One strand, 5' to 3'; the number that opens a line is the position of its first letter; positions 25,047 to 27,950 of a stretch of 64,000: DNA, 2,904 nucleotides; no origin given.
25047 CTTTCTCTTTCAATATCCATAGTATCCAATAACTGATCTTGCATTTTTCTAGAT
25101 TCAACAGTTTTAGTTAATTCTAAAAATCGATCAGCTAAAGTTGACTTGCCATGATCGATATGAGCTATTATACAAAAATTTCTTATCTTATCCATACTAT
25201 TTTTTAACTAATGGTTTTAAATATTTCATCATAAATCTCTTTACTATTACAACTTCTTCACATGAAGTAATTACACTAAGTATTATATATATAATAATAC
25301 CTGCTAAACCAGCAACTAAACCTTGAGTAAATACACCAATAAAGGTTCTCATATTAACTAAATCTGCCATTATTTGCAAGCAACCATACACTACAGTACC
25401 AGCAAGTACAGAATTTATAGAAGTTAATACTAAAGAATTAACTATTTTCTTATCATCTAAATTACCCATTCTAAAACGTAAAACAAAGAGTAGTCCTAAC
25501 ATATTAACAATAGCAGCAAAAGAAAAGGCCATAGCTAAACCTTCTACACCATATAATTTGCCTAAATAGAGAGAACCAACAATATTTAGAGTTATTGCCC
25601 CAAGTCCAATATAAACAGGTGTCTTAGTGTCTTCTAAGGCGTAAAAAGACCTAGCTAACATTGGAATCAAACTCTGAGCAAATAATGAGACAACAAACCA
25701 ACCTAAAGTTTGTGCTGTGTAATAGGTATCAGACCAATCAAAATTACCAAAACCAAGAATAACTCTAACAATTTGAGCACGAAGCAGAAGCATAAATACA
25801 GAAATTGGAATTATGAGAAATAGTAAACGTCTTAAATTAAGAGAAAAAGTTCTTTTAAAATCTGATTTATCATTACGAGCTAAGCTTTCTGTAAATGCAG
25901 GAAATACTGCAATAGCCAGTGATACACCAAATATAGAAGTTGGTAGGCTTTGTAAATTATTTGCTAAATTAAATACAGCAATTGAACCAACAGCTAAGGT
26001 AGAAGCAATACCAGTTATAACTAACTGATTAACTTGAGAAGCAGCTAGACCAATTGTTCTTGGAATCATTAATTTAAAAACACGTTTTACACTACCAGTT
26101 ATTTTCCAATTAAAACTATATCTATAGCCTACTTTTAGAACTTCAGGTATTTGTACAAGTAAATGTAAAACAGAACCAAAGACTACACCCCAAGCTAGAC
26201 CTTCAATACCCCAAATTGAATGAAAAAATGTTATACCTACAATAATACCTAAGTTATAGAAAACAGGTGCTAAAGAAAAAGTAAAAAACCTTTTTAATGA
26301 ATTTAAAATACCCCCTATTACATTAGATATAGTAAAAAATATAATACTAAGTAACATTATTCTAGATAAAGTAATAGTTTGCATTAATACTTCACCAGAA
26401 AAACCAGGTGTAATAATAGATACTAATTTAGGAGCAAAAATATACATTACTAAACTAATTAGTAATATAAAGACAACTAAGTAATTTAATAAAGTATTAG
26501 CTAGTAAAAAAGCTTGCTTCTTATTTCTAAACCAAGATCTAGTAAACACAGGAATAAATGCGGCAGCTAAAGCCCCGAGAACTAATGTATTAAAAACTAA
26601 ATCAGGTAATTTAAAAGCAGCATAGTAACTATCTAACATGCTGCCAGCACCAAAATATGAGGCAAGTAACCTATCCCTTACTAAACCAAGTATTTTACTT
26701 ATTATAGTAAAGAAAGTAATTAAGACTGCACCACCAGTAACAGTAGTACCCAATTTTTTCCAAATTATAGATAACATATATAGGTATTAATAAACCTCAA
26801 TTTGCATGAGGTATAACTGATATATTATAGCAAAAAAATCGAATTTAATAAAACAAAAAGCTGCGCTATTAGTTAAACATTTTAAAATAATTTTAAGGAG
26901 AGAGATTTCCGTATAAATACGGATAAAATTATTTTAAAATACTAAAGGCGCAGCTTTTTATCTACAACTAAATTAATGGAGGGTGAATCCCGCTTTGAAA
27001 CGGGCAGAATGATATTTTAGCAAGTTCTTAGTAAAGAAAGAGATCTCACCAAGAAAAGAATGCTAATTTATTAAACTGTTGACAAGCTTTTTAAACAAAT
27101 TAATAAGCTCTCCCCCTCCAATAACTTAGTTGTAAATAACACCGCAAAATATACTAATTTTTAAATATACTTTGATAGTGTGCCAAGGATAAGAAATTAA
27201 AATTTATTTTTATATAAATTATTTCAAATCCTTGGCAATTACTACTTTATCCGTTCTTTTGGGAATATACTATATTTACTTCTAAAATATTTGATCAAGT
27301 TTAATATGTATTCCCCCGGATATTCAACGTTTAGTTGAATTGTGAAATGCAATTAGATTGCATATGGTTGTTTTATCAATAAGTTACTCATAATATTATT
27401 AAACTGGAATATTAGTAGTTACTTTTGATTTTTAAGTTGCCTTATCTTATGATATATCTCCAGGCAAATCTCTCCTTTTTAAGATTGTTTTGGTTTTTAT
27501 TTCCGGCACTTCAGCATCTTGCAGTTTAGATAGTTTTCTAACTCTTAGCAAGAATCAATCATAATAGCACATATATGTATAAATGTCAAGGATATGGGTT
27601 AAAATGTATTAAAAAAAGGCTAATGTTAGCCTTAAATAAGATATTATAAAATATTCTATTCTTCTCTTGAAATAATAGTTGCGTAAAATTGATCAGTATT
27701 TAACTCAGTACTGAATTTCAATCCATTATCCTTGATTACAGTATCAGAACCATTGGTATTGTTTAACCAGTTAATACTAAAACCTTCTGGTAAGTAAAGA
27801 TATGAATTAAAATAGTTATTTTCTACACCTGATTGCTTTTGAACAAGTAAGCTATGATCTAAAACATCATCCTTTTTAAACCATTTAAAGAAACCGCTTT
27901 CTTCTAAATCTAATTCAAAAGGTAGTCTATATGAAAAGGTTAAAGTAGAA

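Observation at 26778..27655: ~870-bp hairpin-rich non-coding block with its own strong minus-strand promoter and a terminator-like compound hairpin: candidate structured ncRNA or long regulatory leader upstream of murJ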

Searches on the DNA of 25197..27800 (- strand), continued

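Call 87: search_rna_families(sources=[L003, L004, L005, L011, L207, L212, L217, L219, L222, L223, L224, L225], threshold=gathering)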
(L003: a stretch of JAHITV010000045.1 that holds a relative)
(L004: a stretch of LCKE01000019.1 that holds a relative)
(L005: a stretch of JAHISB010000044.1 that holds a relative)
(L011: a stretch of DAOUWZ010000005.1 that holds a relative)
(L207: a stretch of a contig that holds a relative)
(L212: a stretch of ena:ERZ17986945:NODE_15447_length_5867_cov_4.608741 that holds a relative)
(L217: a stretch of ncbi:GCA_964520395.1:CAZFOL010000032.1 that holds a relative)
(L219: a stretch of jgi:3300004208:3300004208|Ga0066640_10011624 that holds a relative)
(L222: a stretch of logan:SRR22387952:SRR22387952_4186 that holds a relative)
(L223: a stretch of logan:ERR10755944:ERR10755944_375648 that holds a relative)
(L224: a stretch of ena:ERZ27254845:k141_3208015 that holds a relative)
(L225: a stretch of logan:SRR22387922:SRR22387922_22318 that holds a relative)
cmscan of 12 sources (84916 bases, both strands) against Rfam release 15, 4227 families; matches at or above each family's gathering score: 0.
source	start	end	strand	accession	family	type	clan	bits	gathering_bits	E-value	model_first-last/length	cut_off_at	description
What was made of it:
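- On Any Rfam 15 family (4227 covariance models): Twelve homologous loci: zero hits (call 87).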

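Call 92: search_with_rna_model(model_id=R1, source=window, filters=off, max_evalue=1)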
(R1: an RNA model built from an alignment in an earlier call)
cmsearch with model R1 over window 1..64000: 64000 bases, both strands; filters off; matches with E-value up to 1: 21.
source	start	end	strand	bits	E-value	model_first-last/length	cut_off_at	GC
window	26963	27136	-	168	7.3e-42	1-174/174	no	0.33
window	26961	27134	+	49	7.4e-11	1-174/174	no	0.33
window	30174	30216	+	19.5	0.0037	1-174/174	no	0.23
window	26883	26938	-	16.3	0.024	1-174/174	no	0.2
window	26881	26936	+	15.6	0.036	1-174/174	no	0.2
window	35632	35663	+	15.5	0.04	1-174/174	no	0.16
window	30176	30218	-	15.3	0.043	1-174/174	no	0.26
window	23409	23437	-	14.7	0.064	1-174/174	no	0.21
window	14992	15023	-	12.9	0.19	1-174/174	no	0.28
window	62213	62246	+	12.7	0.21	1-174/174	no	0.15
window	17858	17896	-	12.5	0.23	1-174/174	no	0.15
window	14990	15021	+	11.5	0.43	1-174/174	no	0.28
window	37556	37598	+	10.9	0.63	1-174/174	no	0.19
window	22125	22213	+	10.7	0.71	1-174/174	no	0.28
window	36082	36137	-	10.6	0.74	1-174/174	no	0.25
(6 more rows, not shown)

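Call 93: search_with_rna_model(model_id=R2, source=window, filters=off, max_evalue=1)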
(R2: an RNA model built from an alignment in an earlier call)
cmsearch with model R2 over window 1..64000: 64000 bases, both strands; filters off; matches with E-value up to 1: 4.
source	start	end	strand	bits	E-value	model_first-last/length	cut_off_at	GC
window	26855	26956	-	69.3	1.5e-11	1-119/119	no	0.26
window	26858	26959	+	40.3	9.7e-06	1-119/119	no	0.26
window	23412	23435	+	17.7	0.32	1-119/119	no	0.25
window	23409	23432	-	17.2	0.41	1-119/119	no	0.25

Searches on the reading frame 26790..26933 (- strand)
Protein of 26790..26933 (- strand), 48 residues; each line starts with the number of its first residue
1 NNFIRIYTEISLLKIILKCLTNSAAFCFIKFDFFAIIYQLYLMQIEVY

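Call 81: search_protein_families(library=pfam, max_evalue=1, proteins=[window:26790-26933:-])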
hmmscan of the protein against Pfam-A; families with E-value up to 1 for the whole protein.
seq(48 aa): 0 families

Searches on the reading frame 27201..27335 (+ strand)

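Call 81: search_protein_families(library=pfam, max_evalue=1, proteins=[window:27201-27335:+])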
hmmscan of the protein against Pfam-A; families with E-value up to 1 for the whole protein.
seq(45 aa): 1 family
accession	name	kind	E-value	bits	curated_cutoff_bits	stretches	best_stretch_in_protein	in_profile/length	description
PF18984.5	DUF5717_N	-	0.071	11.3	25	1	6-42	514-550/875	Family of unknown function (DUF5717)N-terminal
